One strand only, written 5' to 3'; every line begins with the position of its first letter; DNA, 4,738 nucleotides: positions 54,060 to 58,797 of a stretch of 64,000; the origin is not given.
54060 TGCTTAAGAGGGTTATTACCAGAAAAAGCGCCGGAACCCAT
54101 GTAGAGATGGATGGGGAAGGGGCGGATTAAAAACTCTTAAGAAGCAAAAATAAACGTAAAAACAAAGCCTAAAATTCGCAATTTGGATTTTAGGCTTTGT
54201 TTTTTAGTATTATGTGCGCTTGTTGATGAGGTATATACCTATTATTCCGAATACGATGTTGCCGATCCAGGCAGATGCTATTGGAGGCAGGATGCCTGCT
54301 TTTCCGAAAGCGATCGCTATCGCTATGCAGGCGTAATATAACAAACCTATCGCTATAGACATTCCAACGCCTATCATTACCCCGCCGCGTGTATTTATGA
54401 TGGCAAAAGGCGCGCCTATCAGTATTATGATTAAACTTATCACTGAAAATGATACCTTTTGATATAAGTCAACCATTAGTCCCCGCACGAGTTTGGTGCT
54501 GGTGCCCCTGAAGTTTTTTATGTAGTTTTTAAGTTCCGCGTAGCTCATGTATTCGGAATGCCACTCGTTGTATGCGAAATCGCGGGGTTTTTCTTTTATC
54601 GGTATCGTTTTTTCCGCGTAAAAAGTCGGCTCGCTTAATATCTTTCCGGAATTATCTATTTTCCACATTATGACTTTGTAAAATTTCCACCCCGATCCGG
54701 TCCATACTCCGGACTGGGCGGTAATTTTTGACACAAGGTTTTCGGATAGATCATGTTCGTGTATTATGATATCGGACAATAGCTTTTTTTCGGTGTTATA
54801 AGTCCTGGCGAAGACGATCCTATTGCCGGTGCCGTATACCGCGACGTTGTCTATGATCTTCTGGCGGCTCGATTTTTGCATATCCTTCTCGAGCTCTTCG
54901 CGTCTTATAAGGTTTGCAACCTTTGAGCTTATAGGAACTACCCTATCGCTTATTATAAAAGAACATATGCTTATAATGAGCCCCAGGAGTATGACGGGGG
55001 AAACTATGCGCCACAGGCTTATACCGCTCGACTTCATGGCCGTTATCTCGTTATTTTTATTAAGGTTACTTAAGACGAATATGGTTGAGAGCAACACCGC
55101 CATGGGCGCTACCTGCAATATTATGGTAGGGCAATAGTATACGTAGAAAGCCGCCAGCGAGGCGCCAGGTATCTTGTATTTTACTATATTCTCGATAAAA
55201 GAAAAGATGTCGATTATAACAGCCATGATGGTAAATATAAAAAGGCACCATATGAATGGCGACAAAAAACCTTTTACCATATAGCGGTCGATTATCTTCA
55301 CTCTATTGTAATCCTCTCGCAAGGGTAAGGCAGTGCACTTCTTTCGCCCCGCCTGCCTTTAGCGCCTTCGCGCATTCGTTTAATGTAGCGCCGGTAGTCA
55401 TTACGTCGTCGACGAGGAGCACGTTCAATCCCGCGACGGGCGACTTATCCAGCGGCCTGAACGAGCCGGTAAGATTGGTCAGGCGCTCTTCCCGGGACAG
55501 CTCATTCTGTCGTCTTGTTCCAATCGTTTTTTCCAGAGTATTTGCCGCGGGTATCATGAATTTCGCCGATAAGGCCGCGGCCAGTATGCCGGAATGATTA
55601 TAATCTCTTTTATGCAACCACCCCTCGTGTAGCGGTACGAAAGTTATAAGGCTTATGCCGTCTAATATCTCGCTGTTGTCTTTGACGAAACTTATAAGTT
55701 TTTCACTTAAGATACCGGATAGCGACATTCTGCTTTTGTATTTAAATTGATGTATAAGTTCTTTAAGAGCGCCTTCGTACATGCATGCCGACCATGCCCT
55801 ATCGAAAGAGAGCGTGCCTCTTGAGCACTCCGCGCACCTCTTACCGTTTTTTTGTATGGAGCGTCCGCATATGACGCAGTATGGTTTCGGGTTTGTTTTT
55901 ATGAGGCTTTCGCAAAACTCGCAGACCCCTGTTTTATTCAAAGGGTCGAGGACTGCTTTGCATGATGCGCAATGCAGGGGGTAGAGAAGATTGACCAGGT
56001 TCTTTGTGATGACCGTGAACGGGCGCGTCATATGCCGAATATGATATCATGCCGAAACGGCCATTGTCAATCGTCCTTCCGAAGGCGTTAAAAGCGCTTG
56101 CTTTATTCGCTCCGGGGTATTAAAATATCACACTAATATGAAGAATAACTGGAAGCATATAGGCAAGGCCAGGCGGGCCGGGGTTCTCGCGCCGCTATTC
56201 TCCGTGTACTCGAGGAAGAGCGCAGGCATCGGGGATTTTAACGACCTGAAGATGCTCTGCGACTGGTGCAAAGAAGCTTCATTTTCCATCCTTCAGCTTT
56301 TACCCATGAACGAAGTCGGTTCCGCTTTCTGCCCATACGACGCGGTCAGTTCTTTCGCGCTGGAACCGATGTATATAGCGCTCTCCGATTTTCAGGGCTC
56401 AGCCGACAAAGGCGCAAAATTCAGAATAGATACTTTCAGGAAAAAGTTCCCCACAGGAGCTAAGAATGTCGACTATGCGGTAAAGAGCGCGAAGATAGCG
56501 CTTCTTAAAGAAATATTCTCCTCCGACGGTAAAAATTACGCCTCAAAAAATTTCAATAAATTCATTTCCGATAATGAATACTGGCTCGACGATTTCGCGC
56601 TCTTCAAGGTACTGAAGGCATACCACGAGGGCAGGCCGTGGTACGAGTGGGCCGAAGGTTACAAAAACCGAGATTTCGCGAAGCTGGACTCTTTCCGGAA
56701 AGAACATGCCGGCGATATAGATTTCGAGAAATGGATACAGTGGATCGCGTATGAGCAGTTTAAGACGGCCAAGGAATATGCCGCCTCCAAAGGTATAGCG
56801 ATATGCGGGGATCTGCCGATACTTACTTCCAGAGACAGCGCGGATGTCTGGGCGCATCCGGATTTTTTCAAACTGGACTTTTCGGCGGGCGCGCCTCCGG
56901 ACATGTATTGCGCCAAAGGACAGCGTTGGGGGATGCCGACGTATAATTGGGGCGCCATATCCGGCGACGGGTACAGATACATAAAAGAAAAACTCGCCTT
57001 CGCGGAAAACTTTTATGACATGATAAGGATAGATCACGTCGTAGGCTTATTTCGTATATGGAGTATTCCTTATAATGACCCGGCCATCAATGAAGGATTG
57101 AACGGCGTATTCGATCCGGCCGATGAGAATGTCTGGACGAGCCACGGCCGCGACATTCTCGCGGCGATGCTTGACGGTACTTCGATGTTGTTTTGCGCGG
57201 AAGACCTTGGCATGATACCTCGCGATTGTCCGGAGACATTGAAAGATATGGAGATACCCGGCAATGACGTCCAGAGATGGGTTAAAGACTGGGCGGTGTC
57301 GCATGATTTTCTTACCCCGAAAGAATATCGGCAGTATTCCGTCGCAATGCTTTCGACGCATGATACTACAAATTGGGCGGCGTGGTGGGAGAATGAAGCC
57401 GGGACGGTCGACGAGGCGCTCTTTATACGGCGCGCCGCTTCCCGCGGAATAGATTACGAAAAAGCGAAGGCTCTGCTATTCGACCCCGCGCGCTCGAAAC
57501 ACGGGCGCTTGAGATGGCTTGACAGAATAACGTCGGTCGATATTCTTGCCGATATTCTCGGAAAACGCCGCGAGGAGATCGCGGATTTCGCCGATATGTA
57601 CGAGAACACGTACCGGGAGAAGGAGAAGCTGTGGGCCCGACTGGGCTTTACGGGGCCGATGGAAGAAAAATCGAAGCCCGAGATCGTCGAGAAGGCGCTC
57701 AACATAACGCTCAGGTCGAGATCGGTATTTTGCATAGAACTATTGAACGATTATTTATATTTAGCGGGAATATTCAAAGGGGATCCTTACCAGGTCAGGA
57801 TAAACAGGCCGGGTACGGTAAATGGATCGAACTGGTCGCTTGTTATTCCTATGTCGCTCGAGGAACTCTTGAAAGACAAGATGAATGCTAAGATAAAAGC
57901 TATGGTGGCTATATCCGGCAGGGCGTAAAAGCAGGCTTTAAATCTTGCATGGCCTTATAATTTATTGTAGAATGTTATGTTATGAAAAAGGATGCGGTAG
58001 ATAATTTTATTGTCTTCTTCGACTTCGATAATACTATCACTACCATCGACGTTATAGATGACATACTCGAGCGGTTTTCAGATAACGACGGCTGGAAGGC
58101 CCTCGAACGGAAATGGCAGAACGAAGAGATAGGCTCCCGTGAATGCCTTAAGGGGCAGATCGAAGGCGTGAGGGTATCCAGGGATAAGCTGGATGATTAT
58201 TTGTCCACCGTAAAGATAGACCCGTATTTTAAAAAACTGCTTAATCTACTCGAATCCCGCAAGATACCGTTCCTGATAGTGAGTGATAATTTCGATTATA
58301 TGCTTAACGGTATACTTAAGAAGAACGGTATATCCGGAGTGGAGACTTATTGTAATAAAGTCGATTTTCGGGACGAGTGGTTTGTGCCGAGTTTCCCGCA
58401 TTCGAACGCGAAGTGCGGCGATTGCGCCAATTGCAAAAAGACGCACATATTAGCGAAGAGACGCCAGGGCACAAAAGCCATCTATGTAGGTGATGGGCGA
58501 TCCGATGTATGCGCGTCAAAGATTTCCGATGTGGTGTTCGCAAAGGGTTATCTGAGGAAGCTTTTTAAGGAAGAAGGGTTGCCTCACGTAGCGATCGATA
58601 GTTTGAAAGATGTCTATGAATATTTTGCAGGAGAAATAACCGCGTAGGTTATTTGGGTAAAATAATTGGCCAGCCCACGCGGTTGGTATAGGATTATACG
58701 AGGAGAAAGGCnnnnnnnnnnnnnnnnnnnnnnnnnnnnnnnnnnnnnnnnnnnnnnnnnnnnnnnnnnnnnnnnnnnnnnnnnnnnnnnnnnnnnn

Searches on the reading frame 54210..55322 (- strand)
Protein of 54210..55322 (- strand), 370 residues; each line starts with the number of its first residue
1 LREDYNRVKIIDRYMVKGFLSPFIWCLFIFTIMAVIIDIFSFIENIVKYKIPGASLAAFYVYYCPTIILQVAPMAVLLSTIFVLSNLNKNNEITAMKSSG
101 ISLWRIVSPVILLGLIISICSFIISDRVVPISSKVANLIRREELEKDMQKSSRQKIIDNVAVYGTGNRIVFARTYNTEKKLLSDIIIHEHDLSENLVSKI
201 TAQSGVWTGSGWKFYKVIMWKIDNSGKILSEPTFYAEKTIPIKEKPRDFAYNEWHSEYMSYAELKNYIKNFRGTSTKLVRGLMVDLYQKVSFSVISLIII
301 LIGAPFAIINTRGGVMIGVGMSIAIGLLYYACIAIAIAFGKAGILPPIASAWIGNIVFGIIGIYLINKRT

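Call 49: search_protein_families(library=pfam, proteins=[window:54210-55322:-], max_evalue=0.00001)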
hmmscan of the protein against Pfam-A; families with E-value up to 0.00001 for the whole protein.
window:54210-55322:- (370 aa): 1 family
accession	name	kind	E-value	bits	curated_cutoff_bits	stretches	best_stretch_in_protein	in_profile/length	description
PF03739.19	LptF_LptG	-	2.1e-83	280.7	27.9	1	13-367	1-352/353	Lipopolysaccharide export system permease LptF/LptG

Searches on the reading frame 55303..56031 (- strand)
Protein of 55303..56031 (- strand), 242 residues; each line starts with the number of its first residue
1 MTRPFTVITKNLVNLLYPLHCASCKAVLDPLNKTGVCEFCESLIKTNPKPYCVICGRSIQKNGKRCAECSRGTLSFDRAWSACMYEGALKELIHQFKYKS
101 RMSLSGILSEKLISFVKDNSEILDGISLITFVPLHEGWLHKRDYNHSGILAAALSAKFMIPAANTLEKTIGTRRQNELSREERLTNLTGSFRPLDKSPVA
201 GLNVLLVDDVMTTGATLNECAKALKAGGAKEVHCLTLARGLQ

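Call 49: search_protein_families(library=pfam, proteins=[window:55303-56031:-], max_evalue=0.00001)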
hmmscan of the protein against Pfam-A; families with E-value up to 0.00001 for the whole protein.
window:55303-56031:- (242 aa): 2 families
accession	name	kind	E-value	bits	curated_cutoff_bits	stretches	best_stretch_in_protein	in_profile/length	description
PF00156.33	Pribosyltran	-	2.6e-11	43.5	26.3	1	150-240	43-126/158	Phosphoribosyl transferase domain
PF18912.6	DZR_2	-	1.8e-07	31.3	27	1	12-70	1-56/56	Double zinc ribbon domain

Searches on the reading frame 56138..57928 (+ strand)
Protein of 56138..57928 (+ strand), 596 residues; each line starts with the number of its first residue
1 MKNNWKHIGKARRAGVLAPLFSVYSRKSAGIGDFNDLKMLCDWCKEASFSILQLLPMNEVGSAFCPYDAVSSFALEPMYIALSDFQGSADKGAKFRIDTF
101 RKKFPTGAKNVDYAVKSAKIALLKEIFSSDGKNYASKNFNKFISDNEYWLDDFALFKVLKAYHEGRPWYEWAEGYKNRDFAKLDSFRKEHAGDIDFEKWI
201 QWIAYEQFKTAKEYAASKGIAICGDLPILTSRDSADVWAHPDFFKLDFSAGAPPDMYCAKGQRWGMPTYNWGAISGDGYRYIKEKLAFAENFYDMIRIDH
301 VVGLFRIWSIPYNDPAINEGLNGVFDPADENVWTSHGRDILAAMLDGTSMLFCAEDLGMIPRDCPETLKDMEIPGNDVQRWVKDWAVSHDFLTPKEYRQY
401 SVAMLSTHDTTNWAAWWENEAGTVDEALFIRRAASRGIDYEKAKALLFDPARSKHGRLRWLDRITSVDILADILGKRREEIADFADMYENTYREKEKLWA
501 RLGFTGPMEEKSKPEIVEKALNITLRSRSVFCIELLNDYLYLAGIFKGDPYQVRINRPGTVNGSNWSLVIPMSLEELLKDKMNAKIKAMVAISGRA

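Call 49: search_protein_families(library=pfam, proteins=[window:56138-57928:+], max_evalue=0.00001)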
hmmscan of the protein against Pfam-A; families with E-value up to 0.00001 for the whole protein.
window:56138-57928:+ (596 aa): 1 family
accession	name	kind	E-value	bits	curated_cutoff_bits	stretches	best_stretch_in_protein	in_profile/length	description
PF02446.23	Glyco_hydro_77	-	1.2e-122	410.5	25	1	19-568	2-457/465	4-alpha-glucanotransferase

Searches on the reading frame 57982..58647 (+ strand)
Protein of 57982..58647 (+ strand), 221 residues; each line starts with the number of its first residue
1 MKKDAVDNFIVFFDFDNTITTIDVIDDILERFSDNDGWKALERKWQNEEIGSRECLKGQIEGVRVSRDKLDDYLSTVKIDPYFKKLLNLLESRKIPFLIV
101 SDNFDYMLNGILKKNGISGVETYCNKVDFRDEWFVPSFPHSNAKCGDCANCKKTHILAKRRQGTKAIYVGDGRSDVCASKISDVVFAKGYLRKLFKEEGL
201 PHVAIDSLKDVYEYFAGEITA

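Call 75: search_protein_families(library=pfam, proteins=[window:57982-58647:+], max_evalue=0.001)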
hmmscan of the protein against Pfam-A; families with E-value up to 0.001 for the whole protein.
window:57982-58647:+ (221 aa): 3 families
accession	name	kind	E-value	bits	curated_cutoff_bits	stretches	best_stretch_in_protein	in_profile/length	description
PF06888.18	Put_Phosphatase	-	3.3e-13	50.1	27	1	10-186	2-195/234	Putative Phosphatase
PF12710.13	HAD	-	3.7e-11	44.2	27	1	11-178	1-187/189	haloacid dehalogenase-like hydrolase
PF00702.32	Hydrolase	-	4e-06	27.8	26.4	1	11-176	4-184/191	haloacid dehalogenase-like hydrolase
